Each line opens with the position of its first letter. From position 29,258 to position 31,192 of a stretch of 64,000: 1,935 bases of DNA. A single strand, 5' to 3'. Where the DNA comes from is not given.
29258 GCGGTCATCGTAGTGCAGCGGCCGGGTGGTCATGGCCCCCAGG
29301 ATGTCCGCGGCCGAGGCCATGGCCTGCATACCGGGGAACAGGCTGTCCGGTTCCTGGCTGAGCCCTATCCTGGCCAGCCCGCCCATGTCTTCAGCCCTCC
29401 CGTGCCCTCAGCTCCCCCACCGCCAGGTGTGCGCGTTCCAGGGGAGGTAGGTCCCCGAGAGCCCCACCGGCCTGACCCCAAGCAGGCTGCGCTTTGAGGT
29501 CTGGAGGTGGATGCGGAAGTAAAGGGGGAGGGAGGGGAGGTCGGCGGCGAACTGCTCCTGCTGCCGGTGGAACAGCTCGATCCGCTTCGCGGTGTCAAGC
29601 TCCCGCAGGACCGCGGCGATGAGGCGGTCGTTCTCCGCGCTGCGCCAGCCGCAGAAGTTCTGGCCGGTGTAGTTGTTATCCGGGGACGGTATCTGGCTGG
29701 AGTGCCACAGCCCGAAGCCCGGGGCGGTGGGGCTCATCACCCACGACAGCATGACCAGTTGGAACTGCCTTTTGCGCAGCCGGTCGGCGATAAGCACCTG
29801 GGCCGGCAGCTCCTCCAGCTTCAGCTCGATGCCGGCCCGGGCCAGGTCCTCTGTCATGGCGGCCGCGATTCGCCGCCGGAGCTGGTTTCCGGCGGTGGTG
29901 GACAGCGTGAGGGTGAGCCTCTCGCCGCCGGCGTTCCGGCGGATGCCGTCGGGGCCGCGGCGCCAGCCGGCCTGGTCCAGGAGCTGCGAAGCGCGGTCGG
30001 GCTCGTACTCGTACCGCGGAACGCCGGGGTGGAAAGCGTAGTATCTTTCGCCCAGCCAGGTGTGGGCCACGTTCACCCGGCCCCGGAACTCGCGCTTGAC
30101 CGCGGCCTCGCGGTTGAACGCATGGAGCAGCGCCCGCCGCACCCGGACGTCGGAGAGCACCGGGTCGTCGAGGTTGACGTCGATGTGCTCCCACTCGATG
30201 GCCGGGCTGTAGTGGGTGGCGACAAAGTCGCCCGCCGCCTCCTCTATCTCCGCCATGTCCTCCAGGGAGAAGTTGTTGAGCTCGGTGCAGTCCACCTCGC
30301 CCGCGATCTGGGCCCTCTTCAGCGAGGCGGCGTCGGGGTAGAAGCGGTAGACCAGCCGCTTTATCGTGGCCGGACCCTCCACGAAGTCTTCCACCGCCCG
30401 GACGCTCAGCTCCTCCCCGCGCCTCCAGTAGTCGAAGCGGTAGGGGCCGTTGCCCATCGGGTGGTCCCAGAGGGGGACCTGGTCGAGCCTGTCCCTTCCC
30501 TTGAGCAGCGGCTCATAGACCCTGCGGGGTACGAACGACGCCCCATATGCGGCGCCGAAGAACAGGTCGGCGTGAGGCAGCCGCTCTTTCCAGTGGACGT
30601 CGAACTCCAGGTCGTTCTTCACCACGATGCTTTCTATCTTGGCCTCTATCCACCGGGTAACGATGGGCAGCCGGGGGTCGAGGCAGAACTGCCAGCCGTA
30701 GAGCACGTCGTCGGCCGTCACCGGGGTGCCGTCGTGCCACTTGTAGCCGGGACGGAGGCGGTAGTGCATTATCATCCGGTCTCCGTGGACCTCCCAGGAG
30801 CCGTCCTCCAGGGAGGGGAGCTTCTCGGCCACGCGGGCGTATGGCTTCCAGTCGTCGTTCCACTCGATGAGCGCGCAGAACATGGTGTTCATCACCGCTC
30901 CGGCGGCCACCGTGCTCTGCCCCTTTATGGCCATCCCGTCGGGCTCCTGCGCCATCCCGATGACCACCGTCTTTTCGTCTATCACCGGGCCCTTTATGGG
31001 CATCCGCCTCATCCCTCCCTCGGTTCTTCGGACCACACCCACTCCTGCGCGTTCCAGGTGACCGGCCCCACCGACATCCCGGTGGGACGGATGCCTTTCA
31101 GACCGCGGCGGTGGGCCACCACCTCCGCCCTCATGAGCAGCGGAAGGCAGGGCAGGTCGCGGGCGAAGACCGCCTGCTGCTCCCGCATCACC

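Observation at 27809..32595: Three tandem SBP_bac_5 paralogs with no signal peptides, with no ABC permease or ATPase nearby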

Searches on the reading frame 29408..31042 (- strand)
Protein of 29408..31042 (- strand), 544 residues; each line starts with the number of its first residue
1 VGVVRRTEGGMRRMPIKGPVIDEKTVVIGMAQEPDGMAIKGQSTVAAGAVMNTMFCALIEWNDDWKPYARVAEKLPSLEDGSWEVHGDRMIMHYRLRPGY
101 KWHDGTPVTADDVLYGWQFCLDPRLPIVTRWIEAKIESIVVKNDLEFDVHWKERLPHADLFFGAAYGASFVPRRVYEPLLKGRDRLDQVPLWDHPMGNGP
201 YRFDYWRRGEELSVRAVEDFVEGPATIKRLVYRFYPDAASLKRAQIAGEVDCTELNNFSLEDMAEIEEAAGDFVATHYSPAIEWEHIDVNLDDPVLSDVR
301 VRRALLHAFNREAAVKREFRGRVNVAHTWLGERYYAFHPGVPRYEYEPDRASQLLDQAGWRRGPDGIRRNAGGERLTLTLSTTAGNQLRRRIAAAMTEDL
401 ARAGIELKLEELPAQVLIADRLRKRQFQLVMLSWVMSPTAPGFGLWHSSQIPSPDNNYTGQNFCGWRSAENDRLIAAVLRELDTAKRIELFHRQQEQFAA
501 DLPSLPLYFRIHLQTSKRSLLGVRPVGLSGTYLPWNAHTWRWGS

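Call 8: search_protein_families(library=pfam, proteins=[window:29408-31042:-], max_evalue=0.01)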
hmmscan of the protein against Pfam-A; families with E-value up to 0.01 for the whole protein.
window:29408-31042:- (544 aa): 1 family
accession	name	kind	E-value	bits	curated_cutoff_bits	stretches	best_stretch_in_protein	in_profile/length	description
PF00496.27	SBP_bac_5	-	1.8e-66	225.2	32.4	1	82-447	9-359/368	Bacterial extracellular solute-binding proteins, family 5 Middle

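Call 14: search_solved_structures(query=window:29408-31042:-, max_evalue=0.001, show_alignments=1)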
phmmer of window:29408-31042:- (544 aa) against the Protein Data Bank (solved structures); distinct sequences matched with E-value up to 0.001: 100 (the best 60 are shown).
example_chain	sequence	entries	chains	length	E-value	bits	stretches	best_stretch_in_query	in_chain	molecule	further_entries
2d5w_A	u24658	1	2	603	3.5e-63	217.5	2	198-542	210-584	peptide ABC transporter, peptide-binding protein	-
1xoc_A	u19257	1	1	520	5.6e-37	131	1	83-512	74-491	Oligopeptide-binding protein appA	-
8efz_A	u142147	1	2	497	2.8e-32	115.5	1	78-541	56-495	Extracellular solute-binding protein family 5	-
4oet_A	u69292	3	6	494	8e-26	94.2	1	76-540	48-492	Putative peptide ABC-transport system periplasmic peptide-binding protein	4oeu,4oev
3tpa_A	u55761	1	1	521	4.6e-24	88.4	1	76-515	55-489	Heme-binding protein A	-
4jsd_A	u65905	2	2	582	1.7e-22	83.2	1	87-514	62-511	Oligopeptide ABC transporter, periplasmic oligopeptide-binding protein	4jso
2o7i_A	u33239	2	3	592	2e-22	83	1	87-514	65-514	Oligopeptide ABC transporter, periplasmic oligopeptide-binding protein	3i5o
6tfq_A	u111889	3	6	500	4.4e-22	81.9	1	81-512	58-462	ABC transporter substrate-binding protein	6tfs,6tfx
3m8u_A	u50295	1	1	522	1.1e-21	80.6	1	76-514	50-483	Heme-binding protein A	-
6i3g_A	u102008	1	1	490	7.2e-21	77.8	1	92-526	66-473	ABC transporter, substrate-binding protein, family 5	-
1dpe_A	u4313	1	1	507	2.3e-19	72.8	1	72-507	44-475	DIPEPTIDE-BINDING PROTEIN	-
1dpp_A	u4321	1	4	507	3.3e-19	72.4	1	72-507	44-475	DIPEPTIDE BINDING PROTEIN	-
8z1y_F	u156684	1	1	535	3.7e-19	72.2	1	73-507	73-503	Dipeptide-binding protein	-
5u4o_A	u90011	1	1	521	5.3e-19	71.7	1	88-522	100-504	ABC transporter substrate-binding protein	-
8z1z_F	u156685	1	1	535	5.3e-19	71.7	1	72-507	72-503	Dipeptide-binding protein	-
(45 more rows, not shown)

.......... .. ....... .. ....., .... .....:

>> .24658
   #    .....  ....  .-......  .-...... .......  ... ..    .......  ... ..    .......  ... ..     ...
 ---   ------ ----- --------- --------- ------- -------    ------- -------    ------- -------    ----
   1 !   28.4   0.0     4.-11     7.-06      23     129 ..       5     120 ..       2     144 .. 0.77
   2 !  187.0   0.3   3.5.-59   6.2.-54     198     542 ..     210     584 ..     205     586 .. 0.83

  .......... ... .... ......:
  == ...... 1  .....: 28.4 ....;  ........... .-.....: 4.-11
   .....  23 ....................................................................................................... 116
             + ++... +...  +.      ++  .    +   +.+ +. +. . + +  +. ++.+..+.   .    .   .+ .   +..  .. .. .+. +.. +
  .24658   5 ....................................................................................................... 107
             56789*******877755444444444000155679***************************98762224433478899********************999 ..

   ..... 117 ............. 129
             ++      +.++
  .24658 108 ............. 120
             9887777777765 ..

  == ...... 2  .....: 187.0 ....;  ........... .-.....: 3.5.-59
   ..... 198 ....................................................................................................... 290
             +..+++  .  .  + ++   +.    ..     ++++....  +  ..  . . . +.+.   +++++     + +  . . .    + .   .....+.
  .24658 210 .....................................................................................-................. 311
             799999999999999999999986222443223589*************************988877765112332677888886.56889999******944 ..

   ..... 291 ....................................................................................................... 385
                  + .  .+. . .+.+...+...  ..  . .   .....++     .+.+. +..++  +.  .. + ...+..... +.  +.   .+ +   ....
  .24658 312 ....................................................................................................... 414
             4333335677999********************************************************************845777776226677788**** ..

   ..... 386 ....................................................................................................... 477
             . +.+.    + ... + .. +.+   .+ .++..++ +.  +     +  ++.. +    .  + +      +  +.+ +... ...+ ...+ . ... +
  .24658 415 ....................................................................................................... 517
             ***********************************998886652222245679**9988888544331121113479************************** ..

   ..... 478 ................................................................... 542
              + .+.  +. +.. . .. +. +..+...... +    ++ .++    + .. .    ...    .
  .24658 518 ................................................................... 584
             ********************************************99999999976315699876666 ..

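Call 15: find_homologous_proteins(query=window:29408-31042:-, max_evalue=1e-20)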
Query window:29408-31042:- (544 aa): 410 proteins with E <= 1e-20 among 8000 candidates; the best 120 are listed.
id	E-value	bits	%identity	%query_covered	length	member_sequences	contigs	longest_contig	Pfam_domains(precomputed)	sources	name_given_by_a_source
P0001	0.0e+0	1249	100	98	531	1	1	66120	PF00496.28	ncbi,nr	ncbi:MAG: peptide ABC transporter substrate-binding protein [Acetobacteraceae bacterium]|nr:peptide 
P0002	1.2e-294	997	78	97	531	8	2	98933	PF00496.28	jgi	-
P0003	6.4e-138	479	44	96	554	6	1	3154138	PF00496.28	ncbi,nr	ncbi:MAG: peptide ABC transporter substrate-binding protein [Armatimonadota bacterium]|nr:peptide AB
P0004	9.5e-138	479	44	95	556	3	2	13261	PF00496.28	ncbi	-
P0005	1.4e-137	478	43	97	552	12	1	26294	PF00496.28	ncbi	-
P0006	5.5e-136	473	44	96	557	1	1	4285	PF00496.28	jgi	-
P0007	5.3e-134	466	42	95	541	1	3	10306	PF00496.28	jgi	jgi:peptide/nickel transport system substrate-binding protein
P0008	1.1e-133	465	45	95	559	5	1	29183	PF00496.28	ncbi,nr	ncbi:MAG: peptide ABC transporter substrate-binding protein [Firmicutes bacterium]|nr:peptide ABC tr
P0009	4.1e-132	460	41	95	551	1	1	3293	PF00496.28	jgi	jgi:peptide/nickel transport system substrate-binding protein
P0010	2.6e-130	454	43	95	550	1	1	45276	PF00496.28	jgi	jgi:peptide/nickel transport system substrate-binding protein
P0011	3.3e-128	447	42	95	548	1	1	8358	PF00496.28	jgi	jgi:peptide/nickel transport system substrate-binding protein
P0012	1.2e-127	445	41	95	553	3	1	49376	PF00496.28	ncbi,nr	ncbi:MAG: peptide ABC transporter substrate-binding protein [Armatimonadota bacterium]|nr:peptide AB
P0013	4.0e-127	444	41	95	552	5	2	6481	PF00496.28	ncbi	-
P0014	1.0e-126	442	41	95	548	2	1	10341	PF00496.28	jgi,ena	-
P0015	6.5e-125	436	43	95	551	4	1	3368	PF00496.28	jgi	-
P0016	3.5e-124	434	41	95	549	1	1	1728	PF00496.28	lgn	-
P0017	6.0e-124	433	42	97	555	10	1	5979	PF00496.28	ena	-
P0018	4.4e-121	424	41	97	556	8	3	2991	PF00496.28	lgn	-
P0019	3.0e-120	421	42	96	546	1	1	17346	PF00496.28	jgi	-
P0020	7.6e-120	420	41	95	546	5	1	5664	PF00496.28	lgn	-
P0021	6.6e-119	416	41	97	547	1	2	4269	PF00496.28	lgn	-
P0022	1.5e-118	415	42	97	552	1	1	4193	PF00496.28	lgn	-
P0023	7.2e-117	410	41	95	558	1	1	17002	PF00496.28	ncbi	-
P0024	1.6e-116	409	42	95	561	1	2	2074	PF00496.28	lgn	-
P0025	8.1e-116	406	41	96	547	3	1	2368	PF00496.28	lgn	-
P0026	4.1e-115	404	40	95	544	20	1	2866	PF00496.28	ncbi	-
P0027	6.6e-112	393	41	97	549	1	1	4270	PF00496.28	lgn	-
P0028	5.8e-111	390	40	97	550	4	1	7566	PF00496.28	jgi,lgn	jgi:peptide/nickel transport system substrate-binding protein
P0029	2.4e-109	385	37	95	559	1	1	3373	PF00496.28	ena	-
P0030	2.1e-106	375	39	97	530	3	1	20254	PF00496.28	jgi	jgi:peptide/nickel transport system substrate-binding protein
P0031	7.5e-103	363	40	97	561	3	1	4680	PF00496.28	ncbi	-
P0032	3.5e-101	358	40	96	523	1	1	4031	PF00496.28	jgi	jgi:peptide/nickel transport system substrate-binding protein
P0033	2.2e-96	342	37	95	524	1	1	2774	PF00496.28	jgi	jgi:peptide/nickel transport system substrate-binding protein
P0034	8.6e-83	297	39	75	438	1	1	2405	PF00496.28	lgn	-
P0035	2.2e-79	286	35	96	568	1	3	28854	PF00496.28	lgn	-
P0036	2.9e-77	279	34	95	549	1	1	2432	PF00496.28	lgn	-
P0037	7.7e-76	274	35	95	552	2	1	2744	PF00496.28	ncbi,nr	ncbi:MAG TPA: peptide ABC transporter substrate-binding protein, partial [Arenibaculum sp.]|nr:pepti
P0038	4.5e-75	272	34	95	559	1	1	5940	PF00496.28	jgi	jgi:peptide/nickel transport system substrate-binding protein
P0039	3.8e-73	265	34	92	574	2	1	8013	PF00496.28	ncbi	-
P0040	3.1e-71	259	31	99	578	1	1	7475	PF00496.28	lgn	-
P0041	2.9e-69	253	33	93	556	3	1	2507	PF00496.28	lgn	-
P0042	1.8e-68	250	32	92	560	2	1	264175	PF00496.28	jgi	jgi:peptide/nickel transport system substrate-binding protein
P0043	5.6e-68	248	33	95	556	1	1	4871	PF00496.28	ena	-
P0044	2.8e-67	246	34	92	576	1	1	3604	PF00496.28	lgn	-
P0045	4.3e-67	245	31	99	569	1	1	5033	PF00496.28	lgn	-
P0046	5.2e-67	245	29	95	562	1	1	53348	PF00496.28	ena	-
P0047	9.2e-67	244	33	92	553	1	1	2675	PF00496.28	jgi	-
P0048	1.1e-66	244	32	95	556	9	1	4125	PF00496.28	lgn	-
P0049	1.9e-66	243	33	96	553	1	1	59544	PF00496.28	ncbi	-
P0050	2.5e-66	243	32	93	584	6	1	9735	PF00496.28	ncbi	-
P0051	3.9e-66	242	32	92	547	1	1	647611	PF00496.28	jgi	jgi:peptide/nickel transport system substrate-binding protein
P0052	3.7e-65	239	31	95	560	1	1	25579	PF00496.28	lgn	-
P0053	1.7e-64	237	31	93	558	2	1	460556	PF00496.28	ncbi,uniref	ncbi:peptide ABC transporter substrate-binding protein [Novispirillum sp. DQ9]|uniref:peptide ABC tr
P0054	8.3e-64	235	31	93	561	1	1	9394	PF00496.28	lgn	-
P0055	1.0e-63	234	32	92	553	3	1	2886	PF00496.28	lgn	-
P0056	5.0e-63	232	33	95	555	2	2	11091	PF00496.28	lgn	-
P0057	1.2e-62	231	30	98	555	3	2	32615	PF00496.28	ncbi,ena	-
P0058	1.3e-62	231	31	95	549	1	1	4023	PF00496.28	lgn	-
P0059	9.2e-62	228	28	95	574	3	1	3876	PF00496.28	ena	-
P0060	4.0e-56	209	30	95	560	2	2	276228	PF00496.28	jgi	-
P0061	5.7e-56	209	29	83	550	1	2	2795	PF00496.28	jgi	jgi:peptide/nickel transport system substrate-binding protein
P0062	3.0e-55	206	28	91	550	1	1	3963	PF00496.28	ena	-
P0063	1.2e-54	204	28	95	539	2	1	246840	PF00496.28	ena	-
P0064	1.9e-54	204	27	91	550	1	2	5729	PF00496.28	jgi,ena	jgi:peptide/nickel transport system substrate-binding protein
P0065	2.7e-54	203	28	91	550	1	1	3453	PF00496.28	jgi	jgi:peptide/nickel transport system substrate-binding protein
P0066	4.8e-54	202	27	89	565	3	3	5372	PF00496.28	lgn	-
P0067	6.2e-54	202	30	83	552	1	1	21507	PF00496.28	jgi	jgi:peptide/nickel transport system substrate-binding protein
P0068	1.0e-53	201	27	95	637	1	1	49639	PF00496.28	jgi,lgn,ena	-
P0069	8.2e-53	198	30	83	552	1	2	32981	PF00496.28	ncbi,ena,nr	ncbi:MAG TPA: peptide-binding protein [Methylomirabilota bacterium]|nr:peptide-binding protein [Meth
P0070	2.6e-52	197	30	84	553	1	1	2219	PF00496.28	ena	-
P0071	8.0e-52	195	30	84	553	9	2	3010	PF00496.28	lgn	-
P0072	2.2e-51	194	26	98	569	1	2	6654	PF00496.28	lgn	-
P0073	2.9e-51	193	27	91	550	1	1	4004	PF00496.28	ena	-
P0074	3.3e-51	193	30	82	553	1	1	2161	PF00496.28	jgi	jgi:peptide/nickel transport system substrate-binding protein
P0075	5.6e-51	192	29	92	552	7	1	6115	PF00496.28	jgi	jgi:peptide/nickel transport system substrate-binding protein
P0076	5.9e-51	192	39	54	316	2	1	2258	PF00496.28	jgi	jgi:peptide/nickel transport system substrate-binding protein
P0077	1.0e-50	191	28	95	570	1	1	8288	PF00496.28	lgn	-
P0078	1.2e-50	191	30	82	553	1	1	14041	PF00496.28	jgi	jgi:peptide/nickel transport system substrate-binding protein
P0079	1.7e-50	191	27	95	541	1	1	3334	PF00496.28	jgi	jgi:peptide/nickel transport system substrate-binding protein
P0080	3.9e-50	189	28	88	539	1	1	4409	PF00496.28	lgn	-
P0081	1.1e-49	188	29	83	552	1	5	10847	PF00496.28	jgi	jgi:peptide/nickel transport system substrate-binding protein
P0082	1.7e-49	187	28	85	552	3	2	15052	PF00496.28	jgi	jgi:peptide/nickel transport system substrate-binding protein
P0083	3.2e-49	186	27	94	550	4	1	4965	PF00496.28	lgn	-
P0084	5.0e-49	186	28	88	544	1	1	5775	PF00496.28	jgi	jgi:peptide/nickel transport system substrate-binding protein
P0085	8.6e-49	185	29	83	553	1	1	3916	PF00496.28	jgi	jgi:peptide/nickel transport system substrate-binding protein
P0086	1.1e-48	185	27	97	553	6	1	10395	PF00496.28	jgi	jgi:peptide/nickel transport system substrate-binding protein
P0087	1.2e-48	184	27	92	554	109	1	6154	PF00496.28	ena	-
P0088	1.3e-48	184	28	91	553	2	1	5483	PF00496.28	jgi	jgi:peptide/nickel transport system substrate-binding protein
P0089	1.3e-48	184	29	85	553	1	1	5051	PF00496.28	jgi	-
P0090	2.7e-48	183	29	82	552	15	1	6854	PF00496.28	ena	-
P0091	7.2e-48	182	27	95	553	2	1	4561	PF00496.28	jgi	-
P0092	9.2e-48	182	27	91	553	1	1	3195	PF00496.28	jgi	jgi:peptide/nickel transport system substrate-binding protein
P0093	1.1e-47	181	28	85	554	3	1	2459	PF00496.28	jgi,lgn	-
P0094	1.3e-47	181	26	95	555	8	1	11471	PF00496.28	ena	-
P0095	2.0e-47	180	30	93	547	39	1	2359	PF00496.28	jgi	-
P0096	2.1e-47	180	27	95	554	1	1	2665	PF00496.28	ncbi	-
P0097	2.5e-47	180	29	91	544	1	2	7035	PF00496.28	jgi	jgi:peptide/nickel transport system substrate-binding protein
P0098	2.7e-47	180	28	90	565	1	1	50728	PF00496.28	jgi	jgi:peptide/nickel transport system substrate-binding protein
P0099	2.8e-47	180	26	98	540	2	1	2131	PF00496.28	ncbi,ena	-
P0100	3.1e-47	180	28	88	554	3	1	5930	PF00496.28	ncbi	-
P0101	3.5e-47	180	28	90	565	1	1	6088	PF00496.28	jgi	-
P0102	3.6e-47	180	29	83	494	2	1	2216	PF00496.28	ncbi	ncbi:MAG: peptide-binding protein, partial [Candidatus Rokuibacteriota bacterium]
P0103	6.5e-47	179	26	95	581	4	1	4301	PF00496.28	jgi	jgi:peptide/nickel transport system substrate-binding protein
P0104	7.9e-47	178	28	93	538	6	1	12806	PF00496.28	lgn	-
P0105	7.9e-47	178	27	98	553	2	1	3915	PF00496.28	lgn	-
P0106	2.0e-46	177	27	90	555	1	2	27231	PF00496.28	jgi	jgi:peptide/nickel transport system substrate-binding protein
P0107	4.1e-46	176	28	83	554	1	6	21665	PF00496.28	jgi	jgi:peptide/nickel transport system substrate-binding protein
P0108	6.2e-46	176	28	95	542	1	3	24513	PF00496.28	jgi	jgi:peptide/nickel transport system substrate-binding protein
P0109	6.6e-46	175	28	83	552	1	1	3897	PF00496.28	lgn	-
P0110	6.9e-46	175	28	94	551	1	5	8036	PF00496.28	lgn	-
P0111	1.5e-45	174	26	95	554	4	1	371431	PF00496.28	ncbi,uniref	ncbi:peptide ABC transporter substrate-binding protein [Mesorhizobium sp. SB112]|uniref:peptide ABC 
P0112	2.3e-45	174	29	83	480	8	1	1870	PF00496.28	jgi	jgi:peptide/nickel transport system substrate-binding protein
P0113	4.2e-45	173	29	91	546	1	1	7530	PF00496.28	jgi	jgi:peptide/nickel transport system substrate-binding protein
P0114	1.9e-44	171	28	93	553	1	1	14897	PF00496.28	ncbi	-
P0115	2.1e-44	171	27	91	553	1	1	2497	PF00496.28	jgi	jgi:peptide/nickel transport system substrate-binding protein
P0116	2.4e-44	170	29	93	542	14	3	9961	PF00496.28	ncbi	-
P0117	2.4e-44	170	28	93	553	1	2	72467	PF00496.28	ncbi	-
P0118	2.4e-44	170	28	93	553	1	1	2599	PF00496.28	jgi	jgi:peptide/nickel transport system substrate-binding protein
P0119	2.7e-44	170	30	84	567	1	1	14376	PF00496.28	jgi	jgi:peptide/nickel transport system substrate-binding protein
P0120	3.1e-44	170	28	93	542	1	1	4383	PF00496.28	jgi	jgi:peptide/nickel transport system substrate-binding protein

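Call 18: find_encoding_contigs(protein=P0002, flank=10000, max_places=4)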
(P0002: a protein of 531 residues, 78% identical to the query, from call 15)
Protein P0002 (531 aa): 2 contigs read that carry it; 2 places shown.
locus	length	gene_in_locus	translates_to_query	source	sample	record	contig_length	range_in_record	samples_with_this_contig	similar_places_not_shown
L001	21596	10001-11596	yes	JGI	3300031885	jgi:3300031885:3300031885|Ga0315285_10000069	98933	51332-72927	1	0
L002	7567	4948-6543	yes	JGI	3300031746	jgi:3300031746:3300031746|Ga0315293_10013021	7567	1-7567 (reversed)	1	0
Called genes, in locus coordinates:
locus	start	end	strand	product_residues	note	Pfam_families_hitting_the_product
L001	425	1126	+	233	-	PF01814:Hemerythrin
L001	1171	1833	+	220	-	-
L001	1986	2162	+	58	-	-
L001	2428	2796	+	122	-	PF08291:Peptidase_M15_3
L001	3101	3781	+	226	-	PF01832:Glucosaminidase, PF07833:Cu_amine_oxidN1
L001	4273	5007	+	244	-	-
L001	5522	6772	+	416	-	PF05977:MFS_3, PF07690:MFS_1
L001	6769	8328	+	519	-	-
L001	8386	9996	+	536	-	PF00496:SBP_bac_5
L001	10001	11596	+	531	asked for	PF00496:SBP_bac_5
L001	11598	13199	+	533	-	PF00496:SBP_bac_5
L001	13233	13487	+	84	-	-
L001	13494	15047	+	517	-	PF00501:AMP-binding, PF13193:AMP-binding_C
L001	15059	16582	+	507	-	PF00733:Asn_synthase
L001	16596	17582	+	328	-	PF01636:APH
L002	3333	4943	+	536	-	PF00496:SBP_bac_5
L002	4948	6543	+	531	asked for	PF00496:SBP_bac_5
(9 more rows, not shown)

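Call 27: find_encoding_contigs(protein=P0003, flank=8000, max_places=2)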
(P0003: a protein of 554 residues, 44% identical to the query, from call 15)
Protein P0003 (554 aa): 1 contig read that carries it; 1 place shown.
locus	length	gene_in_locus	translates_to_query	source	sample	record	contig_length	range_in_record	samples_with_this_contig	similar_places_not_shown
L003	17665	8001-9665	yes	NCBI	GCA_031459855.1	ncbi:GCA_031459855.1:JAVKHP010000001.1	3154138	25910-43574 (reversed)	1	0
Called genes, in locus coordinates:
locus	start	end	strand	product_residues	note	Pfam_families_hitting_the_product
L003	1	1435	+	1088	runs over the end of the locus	PF00580:UvrD-helicase, PF13245:AAA_19, PF14890:Intein_splicing (faint), PF13361:UvrD_C, PF13538:UvrD_C_2, PF21196:PcrA_UvrD_tudor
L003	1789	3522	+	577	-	PF00496:SBP_bac_5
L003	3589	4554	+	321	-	PF19300:BPD_transp_1_N, PF00528:BPD_transp_1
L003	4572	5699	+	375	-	PF12911:OppC_N, PF00528:BPD_transp_1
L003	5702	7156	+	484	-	PF13231:PMT_2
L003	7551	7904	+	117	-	PF12728:HTH_17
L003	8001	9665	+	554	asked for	PF00496:SBP_bac_5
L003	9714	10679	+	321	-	PF19300:BPD_transp_1_N, PF00528:BPD_transp_1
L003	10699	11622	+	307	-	PF12911:OppC_N, PF00528:BPD_transp_1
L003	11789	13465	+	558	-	PF00496:SBP_bac_5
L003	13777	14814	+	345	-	PF00005:ABC_tran, PF13304:AAA_21 (weak), PF08352:oligo_HPY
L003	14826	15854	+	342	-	PF00005:ABC_tran, PF08352:oligo_HPY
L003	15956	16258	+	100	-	PF02686:GatC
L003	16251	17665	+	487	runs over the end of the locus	PF01425:Amidase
